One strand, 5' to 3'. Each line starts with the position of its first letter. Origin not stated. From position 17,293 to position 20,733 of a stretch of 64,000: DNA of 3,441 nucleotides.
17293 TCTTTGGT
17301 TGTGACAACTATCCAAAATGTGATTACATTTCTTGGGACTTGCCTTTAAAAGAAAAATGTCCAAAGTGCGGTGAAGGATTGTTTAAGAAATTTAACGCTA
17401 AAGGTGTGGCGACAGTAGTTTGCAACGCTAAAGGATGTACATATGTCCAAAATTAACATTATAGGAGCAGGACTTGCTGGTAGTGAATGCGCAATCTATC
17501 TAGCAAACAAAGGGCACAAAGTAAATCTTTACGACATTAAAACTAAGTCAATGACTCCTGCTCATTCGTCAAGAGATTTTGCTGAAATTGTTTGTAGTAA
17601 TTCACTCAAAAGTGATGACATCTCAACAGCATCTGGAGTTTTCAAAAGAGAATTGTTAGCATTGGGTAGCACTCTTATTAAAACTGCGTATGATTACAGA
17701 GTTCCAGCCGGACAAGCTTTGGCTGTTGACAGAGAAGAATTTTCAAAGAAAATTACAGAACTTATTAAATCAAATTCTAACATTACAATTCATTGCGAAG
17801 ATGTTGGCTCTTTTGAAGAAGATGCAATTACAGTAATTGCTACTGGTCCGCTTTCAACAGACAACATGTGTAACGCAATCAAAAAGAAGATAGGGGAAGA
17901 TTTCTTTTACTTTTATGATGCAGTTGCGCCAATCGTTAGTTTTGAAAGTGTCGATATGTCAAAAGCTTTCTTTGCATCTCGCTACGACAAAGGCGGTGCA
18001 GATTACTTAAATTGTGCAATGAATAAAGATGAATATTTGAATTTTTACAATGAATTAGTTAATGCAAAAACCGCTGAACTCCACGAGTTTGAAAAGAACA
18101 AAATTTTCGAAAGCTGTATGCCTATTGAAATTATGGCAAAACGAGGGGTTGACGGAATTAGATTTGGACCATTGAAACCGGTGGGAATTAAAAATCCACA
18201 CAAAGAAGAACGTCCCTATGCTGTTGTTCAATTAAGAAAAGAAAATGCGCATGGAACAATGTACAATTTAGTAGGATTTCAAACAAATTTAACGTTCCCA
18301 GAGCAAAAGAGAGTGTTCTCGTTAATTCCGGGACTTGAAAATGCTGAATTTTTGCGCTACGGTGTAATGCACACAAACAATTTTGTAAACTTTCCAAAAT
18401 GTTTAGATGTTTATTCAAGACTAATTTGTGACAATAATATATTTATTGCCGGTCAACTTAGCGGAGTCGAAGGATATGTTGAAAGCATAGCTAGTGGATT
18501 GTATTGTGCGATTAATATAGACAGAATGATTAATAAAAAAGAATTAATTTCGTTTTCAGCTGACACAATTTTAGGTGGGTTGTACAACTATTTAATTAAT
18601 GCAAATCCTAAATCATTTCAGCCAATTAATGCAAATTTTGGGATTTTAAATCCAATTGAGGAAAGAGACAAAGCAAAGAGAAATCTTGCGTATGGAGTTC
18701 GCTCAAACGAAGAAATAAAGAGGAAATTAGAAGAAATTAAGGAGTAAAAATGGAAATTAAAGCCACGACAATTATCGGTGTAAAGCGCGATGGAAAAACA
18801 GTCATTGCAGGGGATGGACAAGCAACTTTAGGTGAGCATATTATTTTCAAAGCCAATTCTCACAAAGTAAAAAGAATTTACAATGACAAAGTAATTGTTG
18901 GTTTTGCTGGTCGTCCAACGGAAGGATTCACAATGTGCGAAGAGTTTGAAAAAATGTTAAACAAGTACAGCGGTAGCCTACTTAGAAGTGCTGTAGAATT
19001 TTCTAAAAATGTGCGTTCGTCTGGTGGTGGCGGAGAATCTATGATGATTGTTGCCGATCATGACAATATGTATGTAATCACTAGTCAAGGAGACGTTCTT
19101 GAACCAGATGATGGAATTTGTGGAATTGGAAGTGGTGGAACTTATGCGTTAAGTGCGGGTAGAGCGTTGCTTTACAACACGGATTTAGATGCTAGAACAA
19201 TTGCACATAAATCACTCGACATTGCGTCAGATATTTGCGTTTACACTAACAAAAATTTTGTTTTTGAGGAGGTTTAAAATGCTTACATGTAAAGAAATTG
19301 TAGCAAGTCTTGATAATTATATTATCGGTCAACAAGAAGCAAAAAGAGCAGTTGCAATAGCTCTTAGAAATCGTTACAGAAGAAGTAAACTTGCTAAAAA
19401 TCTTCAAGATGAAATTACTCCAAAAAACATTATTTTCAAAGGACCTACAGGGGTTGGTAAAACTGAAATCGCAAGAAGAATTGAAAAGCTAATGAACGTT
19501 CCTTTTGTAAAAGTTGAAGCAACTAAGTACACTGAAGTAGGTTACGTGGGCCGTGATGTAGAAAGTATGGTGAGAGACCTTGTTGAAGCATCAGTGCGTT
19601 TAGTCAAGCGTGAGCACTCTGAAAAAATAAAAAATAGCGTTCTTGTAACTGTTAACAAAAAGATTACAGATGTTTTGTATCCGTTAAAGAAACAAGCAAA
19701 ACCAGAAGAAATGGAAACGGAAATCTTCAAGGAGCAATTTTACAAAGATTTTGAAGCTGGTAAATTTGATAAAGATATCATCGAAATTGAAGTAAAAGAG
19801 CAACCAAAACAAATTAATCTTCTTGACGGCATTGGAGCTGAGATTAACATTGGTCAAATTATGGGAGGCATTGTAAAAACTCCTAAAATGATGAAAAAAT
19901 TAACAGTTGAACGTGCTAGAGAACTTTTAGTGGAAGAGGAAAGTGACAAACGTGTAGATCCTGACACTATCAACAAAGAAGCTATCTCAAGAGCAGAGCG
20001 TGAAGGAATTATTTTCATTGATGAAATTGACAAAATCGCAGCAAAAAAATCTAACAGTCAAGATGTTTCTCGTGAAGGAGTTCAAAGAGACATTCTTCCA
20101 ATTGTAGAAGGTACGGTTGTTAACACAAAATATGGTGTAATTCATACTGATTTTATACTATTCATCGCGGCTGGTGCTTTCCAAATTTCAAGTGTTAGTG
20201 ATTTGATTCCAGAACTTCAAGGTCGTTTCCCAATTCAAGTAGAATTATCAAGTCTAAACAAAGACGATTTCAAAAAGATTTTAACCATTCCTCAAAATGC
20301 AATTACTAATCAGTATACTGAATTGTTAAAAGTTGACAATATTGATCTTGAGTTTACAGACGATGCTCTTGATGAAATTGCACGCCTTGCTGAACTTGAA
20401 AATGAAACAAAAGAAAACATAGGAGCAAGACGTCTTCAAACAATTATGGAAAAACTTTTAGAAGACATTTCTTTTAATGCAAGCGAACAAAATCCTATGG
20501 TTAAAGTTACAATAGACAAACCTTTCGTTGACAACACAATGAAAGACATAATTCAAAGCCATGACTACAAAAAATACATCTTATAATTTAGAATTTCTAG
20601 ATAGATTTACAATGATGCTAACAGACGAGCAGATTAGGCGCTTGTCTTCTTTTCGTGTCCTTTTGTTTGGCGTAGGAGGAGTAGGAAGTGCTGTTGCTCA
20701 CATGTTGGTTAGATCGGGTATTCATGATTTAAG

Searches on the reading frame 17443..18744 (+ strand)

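Call 55: search_protein_families(library=ncbifam, proteins=[window:17443-18744:+], max_evalue=1e-20)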
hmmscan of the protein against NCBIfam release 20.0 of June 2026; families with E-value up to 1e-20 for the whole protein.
window:17443-18744:+ (434 aa): 2 families
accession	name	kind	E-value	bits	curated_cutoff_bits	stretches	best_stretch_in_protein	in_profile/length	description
NF003739.0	PRK05335.1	equivalog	1.1e-179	597.9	262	1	2-432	4-438/441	methylenetetrahydrofolate--tRNA-(uracil(54)-C(5))-methyltransferase (FADH(2)-oxidizing) TrmFO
TIGR00137.1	gid_trmFO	equivalog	3.8e-168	559.8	428.65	1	3-428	2-429/433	FADH(2)-oxidizing methylenetetrahydrofolate--tRNA-(uracil(54)-C(5))-methyltransferase TrmFO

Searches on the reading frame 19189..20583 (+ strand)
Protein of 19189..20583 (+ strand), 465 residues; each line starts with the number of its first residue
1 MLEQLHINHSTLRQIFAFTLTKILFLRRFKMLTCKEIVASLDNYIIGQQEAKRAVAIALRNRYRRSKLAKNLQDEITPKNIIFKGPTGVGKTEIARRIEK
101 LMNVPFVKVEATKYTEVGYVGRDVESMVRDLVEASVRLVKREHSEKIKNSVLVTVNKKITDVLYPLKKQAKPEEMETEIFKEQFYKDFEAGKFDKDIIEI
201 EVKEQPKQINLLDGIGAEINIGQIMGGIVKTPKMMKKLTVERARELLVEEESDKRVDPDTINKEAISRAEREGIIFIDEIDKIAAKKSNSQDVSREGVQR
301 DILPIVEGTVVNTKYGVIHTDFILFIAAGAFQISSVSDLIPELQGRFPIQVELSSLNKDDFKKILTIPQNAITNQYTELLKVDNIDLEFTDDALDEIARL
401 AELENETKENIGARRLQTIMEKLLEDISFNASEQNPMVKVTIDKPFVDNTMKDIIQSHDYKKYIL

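Call 55: search_protein_families(library=ncbifam, proteins=[window:19189-20583:+], max_evalue=1e-20)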
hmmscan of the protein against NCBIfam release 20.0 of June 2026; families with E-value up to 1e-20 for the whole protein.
window:19189-20583:+ (465 aa): 3 families
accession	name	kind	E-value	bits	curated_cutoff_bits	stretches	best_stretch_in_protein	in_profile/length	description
TIGR00390.1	hslU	equivalog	1.1e-169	565.1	362.45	1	32-465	1-441/441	ATP-dependent protease ATPase subunit HslU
NF003745.1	PRK05342.1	equivalog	7.3e-71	239.2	359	2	30-139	58-170/418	ATP-dependent Clp protease ATP-binding subunit ClpX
TIGR00382.1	clpX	equivalog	1.4e-62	212.1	370.75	2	31-137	66-176/414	ATP-dependent protease ATP-binding subunit ClpX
